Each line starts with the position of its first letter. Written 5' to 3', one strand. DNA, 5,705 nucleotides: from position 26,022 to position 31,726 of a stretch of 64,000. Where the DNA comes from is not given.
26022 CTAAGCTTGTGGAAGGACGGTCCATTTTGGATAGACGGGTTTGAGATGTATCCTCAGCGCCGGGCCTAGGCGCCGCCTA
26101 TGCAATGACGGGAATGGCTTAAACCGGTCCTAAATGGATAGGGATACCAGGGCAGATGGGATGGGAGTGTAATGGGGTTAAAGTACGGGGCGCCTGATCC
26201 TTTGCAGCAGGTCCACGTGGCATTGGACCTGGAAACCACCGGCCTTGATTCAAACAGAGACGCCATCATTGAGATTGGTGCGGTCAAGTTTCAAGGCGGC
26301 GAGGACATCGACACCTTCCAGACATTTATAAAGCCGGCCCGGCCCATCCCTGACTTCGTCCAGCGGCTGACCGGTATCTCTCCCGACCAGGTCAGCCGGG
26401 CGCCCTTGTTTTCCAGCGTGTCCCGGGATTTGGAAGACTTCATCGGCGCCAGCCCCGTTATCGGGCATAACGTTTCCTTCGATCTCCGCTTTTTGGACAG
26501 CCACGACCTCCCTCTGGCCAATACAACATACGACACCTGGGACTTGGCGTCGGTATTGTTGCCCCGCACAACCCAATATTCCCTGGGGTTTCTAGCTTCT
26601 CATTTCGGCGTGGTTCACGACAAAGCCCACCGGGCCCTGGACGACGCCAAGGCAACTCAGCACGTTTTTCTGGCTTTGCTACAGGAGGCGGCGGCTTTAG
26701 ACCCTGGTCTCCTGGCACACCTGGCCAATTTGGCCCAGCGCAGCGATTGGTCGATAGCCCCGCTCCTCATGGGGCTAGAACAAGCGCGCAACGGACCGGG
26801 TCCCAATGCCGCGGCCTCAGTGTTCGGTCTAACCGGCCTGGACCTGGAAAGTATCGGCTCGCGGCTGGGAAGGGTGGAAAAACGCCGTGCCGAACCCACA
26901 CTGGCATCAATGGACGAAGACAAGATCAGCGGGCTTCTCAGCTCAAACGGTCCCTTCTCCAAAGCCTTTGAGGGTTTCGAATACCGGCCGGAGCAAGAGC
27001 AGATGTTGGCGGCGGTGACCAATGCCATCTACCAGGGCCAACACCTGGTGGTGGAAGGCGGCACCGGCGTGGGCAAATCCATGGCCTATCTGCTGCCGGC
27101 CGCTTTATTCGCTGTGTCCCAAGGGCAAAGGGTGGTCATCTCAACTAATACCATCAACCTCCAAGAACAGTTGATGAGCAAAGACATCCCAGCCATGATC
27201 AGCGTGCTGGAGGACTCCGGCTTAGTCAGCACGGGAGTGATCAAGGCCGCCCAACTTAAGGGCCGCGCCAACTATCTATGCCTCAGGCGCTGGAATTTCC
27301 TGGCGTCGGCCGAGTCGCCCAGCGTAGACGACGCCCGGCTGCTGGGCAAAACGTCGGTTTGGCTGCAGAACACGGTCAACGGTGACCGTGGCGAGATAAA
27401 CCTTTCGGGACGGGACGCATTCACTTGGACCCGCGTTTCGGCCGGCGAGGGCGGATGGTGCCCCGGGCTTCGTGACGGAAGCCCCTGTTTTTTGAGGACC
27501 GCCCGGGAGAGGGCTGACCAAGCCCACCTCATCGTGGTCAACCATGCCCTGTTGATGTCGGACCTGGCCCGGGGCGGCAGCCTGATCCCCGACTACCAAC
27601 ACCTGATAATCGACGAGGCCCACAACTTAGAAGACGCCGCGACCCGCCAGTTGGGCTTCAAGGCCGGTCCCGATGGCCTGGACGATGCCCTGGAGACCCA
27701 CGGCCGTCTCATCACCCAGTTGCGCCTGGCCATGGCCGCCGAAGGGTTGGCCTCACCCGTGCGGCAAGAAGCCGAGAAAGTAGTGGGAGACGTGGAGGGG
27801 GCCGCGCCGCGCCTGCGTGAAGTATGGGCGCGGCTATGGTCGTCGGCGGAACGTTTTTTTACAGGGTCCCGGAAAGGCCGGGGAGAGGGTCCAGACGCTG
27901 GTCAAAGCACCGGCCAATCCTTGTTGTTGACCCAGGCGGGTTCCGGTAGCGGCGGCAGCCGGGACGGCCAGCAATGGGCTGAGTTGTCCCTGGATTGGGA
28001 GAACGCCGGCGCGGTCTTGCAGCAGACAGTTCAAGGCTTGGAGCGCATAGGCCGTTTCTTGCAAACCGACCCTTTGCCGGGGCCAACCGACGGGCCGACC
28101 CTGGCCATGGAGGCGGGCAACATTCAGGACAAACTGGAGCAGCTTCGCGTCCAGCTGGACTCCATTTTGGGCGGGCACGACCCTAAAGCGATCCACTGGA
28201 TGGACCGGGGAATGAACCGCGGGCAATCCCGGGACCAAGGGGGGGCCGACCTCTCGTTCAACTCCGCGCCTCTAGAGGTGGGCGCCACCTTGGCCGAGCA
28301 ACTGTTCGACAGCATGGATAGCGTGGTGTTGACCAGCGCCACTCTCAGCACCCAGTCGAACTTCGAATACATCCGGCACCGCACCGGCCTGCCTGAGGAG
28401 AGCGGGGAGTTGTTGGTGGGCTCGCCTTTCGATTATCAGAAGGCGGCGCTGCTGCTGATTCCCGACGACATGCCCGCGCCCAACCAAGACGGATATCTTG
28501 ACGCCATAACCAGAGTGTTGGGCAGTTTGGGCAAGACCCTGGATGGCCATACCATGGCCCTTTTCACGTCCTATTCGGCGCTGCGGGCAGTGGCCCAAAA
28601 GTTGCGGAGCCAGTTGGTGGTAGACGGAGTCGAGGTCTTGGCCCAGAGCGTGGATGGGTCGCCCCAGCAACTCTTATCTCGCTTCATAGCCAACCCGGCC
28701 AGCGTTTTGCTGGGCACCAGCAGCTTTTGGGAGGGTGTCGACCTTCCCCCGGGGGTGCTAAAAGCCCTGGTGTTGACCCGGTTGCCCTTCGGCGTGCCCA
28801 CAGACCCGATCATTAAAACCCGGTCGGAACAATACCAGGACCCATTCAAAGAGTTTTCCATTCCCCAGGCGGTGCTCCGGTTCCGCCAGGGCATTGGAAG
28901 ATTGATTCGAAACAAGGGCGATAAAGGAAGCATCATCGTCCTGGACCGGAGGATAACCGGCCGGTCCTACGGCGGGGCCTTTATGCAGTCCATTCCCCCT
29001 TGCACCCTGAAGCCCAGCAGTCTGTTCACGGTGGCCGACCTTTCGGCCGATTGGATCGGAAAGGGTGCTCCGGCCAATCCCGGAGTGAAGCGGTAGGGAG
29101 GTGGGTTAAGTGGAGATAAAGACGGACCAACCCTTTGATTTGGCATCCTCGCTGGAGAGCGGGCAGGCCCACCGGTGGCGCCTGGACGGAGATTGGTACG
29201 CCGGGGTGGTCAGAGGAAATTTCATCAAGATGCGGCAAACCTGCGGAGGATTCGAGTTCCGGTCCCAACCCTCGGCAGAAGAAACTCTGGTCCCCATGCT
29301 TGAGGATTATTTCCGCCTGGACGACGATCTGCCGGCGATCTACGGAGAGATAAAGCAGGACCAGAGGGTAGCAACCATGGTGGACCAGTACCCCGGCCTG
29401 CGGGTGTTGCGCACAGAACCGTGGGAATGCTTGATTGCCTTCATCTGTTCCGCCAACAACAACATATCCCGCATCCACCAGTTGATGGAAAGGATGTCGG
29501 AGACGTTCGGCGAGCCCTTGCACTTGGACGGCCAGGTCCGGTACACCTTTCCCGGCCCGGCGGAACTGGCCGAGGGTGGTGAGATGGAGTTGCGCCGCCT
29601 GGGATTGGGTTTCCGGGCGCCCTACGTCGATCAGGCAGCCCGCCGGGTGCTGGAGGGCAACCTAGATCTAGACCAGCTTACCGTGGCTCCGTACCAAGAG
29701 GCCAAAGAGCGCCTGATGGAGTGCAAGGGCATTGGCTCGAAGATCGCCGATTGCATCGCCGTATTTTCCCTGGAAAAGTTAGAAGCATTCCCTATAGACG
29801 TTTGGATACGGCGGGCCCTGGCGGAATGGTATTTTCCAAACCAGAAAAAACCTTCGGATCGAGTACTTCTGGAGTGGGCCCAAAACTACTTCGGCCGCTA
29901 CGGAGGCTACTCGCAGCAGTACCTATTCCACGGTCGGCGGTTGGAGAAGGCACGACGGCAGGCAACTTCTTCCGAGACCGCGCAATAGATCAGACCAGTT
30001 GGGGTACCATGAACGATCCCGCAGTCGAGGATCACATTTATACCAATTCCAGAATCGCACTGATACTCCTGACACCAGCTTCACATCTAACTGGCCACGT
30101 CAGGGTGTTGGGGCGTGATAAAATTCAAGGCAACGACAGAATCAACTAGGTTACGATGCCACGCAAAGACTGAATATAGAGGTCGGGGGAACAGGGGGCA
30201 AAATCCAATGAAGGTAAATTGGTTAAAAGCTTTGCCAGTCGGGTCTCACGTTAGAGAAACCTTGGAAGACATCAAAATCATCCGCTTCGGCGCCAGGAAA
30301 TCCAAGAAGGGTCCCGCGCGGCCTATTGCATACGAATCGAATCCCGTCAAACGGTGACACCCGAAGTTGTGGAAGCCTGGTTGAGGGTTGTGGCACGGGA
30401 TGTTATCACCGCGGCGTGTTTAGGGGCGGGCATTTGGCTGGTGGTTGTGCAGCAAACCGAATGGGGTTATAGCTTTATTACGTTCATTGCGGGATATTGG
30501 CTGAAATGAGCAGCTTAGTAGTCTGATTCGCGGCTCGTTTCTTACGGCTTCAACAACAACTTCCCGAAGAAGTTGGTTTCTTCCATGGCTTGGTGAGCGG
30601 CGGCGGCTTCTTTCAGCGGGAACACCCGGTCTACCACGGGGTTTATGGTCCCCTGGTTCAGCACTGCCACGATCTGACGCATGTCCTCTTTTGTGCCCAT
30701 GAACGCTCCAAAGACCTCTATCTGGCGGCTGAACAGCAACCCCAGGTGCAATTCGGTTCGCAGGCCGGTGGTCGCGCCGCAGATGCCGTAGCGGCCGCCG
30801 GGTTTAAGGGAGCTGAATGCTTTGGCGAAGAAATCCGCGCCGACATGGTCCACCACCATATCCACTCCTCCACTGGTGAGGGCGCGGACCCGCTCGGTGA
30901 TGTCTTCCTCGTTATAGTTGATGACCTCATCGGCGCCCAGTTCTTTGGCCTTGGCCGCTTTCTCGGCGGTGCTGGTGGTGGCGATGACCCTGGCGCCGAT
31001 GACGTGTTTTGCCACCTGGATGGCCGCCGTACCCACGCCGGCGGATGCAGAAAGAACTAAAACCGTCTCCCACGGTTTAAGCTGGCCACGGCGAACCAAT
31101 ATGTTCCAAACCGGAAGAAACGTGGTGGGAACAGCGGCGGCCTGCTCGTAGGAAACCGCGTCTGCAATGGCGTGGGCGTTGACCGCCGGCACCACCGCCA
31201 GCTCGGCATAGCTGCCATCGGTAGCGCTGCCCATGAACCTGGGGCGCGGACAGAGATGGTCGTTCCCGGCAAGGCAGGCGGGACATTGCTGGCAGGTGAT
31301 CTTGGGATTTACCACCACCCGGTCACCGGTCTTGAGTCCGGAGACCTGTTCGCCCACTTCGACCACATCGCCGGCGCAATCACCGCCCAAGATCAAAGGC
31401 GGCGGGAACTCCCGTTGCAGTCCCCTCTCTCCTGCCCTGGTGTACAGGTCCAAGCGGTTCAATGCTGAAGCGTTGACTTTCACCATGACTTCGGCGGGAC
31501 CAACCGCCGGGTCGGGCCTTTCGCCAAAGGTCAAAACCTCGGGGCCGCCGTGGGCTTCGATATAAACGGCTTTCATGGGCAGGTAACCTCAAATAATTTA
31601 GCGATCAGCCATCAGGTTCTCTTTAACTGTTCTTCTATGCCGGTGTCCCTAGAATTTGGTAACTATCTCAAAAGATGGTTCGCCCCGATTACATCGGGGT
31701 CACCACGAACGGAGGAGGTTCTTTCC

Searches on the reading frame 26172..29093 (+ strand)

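Call 31: search_protein_families(library=pfam, proteins=[window:26172-29093:+], max_evalue=0.001)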
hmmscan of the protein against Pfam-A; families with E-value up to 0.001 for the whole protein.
window:26172-29093:+ (974 aa): 7 families
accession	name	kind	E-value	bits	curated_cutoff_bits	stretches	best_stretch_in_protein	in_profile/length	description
PF13307.12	Helicase_C_2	-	7e-39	134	25.3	1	789-943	7-169/170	Helicase C-terminal domain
PF00929.31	RNase_T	-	4.6e-34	118.8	24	1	16-166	1-164/164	Exonuclease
PF00270.35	DEAD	-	4.3e-10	40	26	1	281-336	6-63/167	DEAD/DEAH box helicase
PF04851.21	ResIII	-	3.2e-06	27.6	22.5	0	269-336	2-71/164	Type III restriction enzyme, res subunit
PF16473.11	Rv2179c-like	-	4.5e-06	26.9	27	1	15-166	2-173/177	3'-5' exoribonuclease Rv2179c-like domain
PF01612.26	DNA_pol_A_exo1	-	0.00022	21.5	23.6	0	15-156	22-139/173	3'-5' exonuclease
PF06733.21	DEAD_2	-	0.00064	19.9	21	0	439-495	106-164/172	DEAD_2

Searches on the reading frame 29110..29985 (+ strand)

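Call 31: search_protein_families(library=pfam, proteins=[window:29110-29985:+], max_evalue=0.001)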
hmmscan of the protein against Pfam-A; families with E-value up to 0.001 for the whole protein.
window:29110-29985:+ (292 aa): 2 families
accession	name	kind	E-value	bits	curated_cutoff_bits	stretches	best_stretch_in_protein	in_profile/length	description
PF07934.18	OGG_N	-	1.1e-17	64.7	23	1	5-108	5-115/115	8-oxoguanine DNA glycosylase, N-terminal domain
PF00730.31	HhH-GPD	-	7.2e-10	39.6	26.2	1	109-251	1-97/108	HhH-GPD superfamily base excision DNA repair protein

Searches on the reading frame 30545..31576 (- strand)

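Call 31: search_protein_families(library=pfam, proteins=[window:30545-31576:-], max_evalue=0.001)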
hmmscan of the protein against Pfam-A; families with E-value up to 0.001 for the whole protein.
window:30545-31576:- (344 aa): 3 families
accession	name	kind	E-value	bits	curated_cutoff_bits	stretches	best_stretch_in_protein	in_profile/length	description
PF00107.32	ADH_zinc_N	-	1.9e-33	115.6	31.8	1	180-306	1-127/129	Zinc-binding dehydrogenase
PF08240.17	ADH_N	-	6.6e-28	97.4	23.5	1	26-137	1-102/104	Alcohol dehydrogenase GroES-like domain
PF13602.12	ADH_zinc_N_2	-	2.5e-24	87.1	27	1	213-342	1-134/134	Zinc-binding dehydrogenase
